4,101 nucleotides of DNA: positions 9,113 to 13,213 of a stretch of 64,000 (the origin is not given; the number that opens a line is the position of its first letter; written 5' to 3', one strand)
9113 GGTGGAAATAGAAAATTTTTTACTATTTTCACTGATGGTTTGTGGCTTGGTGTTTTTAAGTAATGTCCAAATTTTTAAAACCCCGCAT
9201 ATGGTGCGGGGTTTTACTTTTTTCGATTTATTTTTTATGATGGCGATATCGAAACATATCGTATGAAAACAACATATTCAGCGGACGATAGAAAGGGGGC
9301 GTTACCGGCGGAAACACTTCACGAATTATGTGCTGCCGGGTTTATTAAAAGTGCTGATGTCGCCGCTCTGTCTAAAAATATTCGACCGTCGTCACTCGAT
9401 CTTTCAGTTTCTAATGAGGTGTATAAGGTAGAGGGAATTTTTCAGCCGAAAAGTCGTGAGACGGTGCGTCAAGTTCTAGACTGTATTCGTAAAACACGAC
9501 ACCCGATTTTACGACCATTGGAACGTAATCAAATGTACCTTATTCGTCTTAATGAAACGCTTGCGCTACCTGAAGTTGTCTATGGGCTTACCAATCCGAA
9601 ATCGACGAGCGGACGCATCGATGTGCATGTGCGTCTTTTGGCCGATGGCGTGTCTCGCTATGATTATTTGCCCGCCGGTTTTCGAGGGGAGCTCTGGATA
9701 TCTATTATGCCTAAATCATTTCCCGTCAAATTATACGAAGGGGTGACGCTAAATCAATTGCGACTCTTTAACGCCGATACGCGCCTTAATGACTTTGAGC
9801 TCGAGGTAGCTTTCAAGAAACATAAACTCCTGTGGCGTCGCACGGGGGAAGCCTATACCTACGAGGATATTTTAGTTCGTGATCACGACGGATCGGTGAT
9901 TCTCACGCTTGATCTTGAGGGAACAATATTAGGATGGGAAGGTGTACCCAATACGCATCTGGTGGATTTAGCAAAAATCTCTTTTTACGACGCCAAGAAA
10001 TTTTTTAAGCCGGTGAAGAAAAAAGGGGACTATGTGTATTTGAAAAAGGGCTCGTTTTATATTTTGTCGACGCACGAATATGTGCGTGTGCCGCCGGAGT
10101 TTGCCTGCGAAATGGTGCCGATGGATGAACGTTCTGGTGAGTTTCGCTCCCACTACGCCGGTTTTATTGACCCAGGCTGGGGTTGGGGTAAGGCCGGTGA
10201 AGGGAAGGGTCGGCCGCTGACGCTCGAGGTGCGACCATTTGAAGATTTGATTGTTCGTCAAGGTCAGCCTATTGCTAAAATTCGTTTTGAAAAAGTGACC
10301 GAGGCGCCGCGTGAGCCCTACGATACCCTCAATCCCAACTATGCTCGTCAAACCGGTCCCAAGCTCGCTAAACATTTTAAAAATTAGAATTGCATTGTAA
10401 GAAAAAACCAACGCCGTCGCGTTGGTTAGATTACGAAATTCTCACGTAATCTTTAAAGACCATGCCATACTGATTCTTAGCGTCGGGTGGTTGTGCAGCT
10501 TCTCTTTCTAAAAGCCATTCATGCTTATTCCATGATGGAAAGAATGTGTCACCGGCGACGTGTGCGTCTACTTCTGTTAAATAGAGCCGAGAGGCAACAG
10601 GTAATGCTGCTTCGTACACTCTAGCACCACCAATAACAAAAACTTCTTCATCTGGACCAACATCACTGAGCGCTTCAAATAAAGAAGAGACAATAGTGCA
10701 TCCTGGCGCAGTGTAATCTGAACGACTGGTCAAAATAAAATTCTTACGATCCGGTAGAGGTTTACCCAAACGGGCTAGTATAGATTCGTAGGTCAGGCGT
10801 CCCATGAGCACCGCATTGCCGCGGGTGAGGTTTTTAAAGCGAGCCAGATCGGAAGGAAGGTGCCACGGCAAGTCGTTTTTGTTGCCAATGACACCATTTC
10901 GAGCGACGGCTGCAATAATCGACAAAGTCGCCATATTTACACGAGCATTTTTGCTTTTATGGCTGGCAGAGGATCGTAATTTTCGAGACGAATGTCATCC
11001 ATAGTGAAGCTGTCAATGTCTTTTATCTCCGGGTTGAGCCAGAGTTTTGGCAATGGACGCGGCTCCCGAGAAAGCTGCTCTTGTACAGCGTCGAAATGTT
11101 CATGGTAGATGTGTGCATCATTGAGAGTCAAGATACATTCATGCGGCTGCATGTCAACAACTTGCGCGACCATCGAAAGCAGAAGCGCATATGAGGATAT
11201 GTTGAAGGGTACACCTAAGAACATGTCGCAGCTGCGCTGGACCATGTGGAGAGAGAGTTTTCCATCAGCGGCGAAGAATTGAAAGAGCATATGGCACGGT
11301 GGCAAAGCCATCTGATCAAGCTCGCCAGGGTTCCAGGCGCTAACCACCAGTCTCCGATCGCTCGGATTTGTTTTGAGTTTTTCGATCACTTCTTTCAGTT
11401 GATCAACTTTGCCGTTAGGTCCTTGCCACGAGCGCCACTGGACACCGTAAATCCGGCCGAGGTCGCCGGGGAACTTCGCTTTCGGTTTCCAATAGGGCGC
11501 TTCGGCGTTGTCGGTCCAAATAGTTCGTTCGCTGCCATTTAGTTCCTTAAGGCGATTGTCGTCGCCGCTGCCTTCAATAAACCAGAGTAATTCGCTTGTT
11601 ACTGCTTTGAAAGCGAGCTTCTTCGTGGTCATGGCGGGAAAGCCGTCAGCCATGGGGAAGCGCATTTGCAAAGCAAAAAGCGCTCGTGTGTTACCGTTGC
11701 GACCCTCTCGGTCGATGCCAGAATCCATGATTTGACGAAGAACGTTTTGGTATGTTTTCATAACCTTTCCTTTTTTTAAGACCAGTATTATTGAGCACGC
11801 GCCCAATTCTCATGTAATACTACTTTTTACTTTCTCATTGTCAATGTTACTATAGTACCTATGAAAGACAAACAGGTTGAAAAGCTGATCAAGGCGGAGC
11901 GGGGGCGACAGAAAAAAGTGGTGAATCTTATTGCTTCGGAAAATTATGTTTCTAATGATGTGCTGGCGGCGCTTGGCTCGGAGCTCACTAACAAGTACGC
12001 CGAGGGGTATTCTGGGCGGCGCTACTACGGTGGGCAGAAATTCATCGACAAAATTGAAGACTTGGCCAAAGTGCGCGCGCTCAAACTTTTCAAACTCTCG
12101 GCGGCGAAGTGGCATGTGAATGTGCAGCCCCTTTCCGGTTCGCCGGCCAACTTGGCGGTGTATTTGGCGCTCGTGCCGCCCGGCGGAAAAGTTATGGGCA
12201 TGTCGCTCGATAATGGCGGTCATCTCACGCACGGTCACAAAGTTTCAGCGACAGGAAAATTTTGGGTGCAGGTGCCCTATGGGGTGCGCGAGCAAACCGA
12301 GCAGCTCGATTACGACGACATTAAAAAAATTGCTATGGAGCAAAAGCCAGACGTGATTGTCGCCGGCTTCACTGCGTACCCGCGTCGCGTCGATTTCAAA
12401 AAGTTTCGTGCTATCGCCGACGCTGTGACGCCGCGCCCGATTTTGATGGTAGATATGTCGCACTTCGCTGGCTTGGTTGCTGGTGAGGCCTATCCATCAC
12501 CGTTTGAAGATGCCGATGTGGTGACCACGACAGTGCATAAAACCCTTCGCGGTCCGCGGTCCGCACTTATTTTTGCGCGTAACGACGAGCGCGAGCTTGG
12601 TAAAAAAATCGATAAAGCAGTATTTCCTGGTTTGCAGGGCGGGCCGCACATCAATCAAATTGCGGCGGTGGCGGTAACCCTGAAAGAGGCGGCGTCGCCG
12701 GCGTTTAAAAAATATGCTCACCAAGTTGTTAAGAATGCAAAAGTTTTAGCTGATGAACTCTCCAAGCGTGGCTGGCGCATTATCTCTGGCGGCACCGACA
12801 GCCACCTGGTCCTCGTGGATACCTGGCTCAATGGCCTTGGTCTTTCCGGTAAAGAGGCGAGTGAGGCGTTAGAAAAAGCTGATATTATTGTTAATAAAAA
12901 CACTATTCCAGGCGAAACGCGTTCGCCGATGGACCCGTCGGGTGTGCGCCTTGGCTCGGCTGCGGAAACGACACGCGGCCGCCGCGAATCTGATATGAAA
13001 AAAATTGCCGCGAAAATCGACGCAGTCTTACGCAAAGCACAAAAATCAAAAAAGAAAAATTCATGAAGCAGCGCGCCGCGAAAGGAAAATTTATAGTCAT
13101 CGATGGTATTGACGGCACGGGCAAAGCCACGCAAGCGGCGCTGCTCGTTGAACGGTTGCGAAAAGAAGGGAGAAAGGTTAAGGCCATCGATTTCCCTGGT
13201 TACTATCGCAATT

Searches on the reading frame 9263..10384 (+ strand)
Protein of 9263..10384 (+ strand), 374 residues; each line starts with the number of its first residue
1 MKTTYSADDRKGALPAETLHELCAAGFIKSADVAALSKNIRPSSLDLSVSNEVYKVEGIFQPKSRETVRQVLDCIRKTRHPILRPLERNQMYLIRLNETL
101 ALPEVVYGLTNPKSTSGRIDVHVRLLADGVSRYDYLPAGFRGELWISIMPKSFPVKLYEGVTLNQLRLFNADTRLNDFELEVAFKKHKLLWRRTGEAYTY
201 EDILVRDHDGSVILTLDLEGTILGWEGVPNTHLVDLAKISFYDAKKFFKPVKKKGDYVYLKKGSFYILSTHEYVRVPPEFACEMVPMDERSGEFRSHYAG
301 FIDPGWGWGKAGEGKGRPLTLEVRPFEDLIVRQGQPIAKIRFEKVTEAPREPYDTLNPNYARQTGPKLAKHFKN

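Call 64: search_protein_families(library=pfam, proteins=[window:9263-10384:+], max_evalue=0.00001)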
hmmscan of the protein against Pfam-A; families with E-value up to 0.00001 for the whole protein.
window:9263-10384:+ (374 aa): 3 families
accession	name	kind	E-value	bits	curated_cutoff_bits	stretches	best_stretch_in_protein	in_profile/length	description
PF22769.1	DCD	-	1.1e-46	159.1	27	2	210-345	29-153/153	dCTP deaminase-like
PF22569.1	DCD_C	-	4.1e-40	137.6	22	1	209-372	24-192/192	2'-deoxycytidine 5'-triphosphate deaminase (DCD), C-terminal domain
PF06559.16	DCD_N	-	3e-39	135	21.4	1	11-170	2-162/164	2'-deoxycytidine 5'-triphosphate deaminase (DCD) N-terminal domain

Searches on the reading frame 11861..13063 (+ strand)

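Call 64: search_protein_families(library=pfam, proteins=[window:11861-13063:+], max_evalue=0.00001)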
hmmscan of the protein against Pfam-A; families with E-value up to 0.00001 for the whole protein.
window:11861-13063:+ (401 aa): 1 family
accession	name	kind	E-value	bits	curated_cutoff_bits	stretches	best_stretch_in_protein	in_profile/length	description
PF00464.25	SHMT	-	1.1e-155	518.6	27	1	2-384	4-397/399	Serine hydroxymethyltransferase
